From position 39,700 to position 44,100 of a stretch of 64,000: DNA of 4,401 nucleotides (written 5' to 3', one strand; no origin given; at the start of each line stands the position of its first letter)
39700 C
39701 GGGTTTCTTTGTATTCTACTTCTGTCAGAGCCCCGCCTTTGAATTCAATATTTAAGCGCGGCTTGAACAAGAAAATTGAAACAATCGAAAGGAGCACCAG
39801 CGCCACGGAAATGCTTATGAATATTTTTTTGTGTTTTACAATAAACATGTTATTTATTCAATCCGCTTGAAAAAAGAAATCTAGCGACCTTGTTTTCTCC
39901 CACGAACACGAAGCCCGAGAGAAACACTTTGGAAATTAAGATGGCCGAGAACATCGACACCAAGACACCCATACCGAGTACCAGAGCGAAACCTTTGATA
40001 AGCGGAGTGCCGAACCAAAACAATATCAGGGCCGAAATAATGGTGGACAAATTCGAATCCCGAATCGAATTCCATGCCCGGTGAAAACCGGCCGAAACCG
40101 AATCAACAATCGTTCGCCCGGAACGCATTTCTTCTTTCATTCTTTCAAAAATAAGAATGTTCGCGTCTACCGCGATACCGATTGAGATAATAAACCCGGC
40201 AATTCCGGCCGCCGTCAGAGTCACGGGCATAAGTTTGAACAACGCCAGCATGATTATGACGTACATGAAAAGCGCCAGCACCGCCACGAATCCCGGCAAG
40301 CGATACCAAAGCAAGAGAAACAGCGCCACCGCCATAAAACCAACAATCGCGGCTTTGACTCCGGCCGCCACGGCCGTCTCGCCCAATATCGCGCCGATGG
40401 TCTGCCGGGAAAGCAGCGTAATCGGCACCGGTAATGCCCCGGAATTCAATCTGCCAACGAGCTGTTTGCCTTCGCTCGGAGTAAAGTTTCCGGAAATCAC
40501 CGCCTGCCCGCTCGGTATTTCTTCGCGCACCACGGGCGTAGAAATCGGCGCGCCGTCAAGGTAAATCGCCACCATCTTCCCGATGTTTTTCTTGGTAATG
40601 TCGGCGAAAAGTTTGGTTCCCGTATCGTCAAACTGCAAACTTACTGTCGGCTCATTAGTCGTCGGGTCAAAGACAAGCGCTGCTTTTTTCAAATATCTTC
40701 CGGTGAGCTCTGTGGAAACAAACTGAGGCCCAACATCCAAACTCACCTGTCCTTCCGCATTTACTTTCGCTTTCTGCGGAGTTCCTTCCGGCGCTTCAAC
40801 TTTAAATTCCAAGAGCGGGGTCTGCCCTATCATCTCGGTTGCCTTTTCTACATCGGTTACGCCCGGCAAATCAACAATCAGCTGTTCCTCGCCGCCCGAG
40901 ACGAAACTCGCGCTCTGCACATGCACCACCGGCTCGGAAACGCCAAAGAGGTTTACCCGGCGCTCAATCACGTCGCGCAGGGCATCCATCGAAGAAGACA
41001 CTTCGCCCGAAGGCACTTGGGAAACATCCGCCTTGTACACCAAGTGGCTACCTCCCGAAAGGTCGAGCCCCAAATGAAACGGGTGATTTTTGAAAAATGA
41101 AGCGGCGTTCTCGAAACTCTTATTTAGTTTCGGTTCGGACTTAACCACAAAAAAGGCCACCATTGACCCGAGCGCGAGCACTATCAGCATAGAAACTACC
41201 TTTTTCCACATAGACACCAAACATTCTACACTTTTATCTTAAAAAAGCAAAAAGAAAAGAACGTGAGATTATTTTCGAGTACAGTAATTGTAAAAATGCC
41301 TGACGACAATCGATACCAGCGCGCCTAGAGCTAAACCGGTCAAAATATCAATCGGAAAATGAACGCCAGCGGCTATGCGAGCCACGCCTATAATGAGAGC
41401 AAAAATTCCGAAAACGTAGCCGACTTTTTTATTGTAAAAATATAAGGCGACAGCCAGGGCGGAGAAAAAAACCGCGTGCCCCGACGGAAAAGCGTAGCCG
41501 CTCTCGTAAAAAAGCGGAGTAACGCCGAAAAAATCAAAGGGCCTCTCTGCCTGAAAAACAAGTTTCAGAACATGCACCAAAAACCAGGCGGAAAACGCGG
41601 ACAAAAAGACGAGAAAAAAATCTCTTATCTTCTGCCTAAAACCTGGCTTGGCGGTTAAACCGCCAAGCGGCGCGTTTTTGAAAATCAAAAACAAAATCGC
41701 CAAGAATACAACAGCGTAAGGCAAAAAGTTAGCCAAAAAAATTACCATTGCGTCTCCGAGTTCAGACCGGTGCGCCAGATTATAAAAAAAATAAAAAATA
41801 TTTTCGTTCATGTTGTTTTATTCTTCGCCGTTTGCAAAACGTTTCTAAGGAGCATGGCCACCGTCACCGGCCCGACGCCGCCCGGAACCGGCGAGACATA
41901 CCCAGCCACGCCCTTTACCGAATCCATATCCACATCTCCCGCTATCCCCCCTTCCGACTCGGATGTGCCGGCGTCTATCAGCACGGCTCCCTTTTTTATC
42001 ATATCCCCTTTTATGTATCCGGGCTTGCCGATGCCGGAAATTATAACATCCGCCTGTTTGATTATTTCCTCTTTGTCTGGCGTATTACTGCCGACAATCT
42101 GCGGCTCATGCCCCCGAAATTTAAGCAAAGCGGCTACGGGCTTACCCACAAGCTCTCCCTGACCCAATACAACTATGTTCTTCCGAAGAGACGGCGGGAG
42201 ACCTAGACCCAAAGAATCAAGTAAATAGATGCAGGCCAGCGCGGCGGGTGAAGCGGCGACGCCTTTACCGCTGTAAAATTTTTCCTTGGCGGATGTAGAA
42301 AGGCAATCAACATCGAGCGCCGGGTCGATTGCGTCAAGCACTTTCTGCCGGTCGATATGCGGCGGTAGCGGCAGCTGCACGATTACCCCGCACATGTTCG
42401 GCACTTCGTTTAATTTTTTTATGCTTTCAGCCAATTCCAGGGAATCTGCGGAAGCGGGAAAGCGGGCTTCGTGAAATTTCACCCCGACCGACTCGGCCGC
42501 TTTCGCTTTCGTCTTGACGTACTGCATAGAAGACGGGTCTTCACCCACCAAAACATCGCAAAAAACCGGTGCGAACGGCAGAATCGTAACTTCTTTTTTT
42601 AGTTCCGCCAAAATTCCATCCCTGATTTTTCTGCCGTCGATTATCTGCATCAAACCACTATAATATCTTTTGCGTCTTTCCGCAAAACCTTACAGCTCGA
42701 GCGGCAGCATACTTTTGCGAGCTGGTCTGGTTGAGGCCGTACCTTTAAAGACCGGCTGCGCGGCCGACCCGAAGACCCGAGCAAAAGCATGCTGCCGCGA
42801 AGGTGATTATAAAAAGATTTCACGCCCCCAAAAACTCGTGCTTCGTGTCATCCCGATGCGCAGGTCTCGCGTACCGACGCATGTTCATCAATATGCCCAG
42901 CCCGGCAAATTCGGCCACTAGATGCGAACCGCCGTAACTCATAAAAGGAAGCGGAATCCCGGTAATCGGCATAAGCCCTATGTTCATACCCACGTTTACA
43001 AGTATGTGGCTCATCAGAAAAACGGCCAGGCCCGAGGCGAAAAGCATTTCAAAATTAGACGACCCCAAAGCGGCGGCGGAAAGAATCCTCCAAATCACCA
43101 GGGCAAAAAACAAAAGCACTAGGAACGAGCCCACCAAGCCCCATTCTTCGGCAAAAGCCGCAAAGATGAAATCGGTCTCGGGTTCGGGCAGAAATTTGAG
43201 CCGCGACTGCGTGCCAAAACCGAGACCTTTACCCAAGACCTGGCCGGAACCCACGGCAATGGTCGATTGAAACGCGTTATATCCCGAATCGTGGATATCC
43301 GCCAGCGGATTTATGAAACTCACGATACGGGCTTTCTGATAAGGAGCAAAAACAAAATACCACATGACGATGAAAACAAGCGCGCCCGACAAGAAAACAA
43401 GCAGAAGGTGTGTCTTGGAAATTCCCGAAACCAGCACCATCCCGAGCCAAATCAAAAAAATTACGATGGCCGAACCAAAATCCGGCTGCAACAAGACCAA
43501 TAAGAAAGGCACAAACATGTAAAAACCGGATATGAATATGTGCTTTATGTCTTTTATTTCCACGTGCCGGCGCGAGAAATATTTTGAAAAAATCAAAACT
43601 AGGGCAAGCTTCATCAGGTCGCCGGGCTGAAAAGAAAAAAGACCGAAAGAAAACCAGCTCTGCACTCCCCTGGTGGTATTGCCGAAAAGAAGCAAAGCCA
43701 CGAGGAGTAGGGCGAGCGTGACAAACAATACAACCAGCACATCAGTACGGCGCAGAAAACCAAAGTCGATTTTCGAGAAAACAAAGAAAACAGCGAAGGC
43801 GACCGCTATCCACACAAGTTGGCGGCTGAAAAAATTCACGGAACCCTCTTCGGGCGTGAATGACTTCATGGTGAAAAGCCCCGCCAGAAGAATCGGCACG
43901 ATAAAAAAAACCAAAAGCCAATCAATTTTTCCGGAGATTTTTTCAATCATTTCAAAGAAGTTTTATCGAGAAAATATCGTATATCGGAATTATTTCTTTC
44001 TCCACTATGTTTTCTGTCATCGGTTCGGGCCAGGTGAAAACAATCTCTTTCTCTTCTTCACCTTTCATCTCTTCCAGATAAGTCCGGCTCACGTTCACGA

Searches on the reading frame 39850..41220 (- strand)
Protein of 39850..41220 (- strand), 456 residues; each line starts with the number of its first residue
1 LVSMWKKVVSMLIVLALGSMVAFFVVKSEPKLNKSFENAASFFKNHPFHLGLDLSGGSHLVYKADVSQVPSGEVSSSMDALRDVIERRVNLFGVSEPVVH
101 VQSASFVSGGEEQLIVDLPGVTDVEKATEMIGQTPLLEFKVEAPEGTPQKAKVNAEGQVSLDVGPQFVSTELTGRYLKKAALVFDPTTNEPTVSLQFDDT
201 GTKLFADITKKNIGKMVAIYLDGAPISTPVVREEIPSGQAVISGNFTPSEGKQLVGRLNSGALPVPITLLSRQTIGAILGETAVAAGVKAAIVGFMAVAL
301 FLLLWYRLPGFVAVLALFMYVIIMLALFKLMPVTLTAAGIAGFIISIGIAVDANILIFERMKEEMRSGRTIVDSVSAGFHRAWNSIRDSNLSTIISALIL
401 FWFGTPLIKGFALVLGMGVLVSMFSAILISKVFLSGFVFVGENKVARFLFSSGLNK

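Call 84: search_protein_families(library=pfam, proteins=[window:39850-41220:-], max_evalue=0.0001)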
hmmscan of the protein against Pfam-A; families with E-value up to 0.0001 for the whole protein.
window:39850-41220:- (456 aa): 4 families
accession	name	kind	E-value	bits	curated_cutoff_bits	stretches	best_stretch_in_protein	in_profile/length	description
PF22599.2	SecDF_P1_head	-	5.7e-27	94.3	27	1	170-265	19-114/114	SecDF, P1 head subdomain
PF02355.23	SecD_SecF_C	-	6.7e-16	58.7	20.5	1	269-434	15-183/189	Protein export membrane protein SecD/SecF, C-terminal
PF21760.3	SecD_1st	-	2.3e-15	56.2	27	1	78-141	1-57/60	Protein translocase subunit SecDF, P1 domain, N-terminal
PF03176.21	MMPL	-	4.5e-07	29.6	20.5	1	296-426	154-291/333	MMPL family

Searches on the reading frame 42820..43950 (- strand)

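Call 84: search_protein_families(library=pfam, proteins=[window:42820-43950:-], max_evalue=0.0001)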
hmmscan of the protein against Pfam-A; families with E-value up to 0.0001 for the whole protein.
window:42820-43950:- (376 aa): 1 family
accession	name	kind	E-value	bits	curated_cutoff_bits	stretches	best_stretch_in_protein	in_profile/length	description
PF01098.24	FTSW_RODA_SPOVE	-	9.6e-91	304.8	26.4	1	14-361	11-354/356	Cell cycle protein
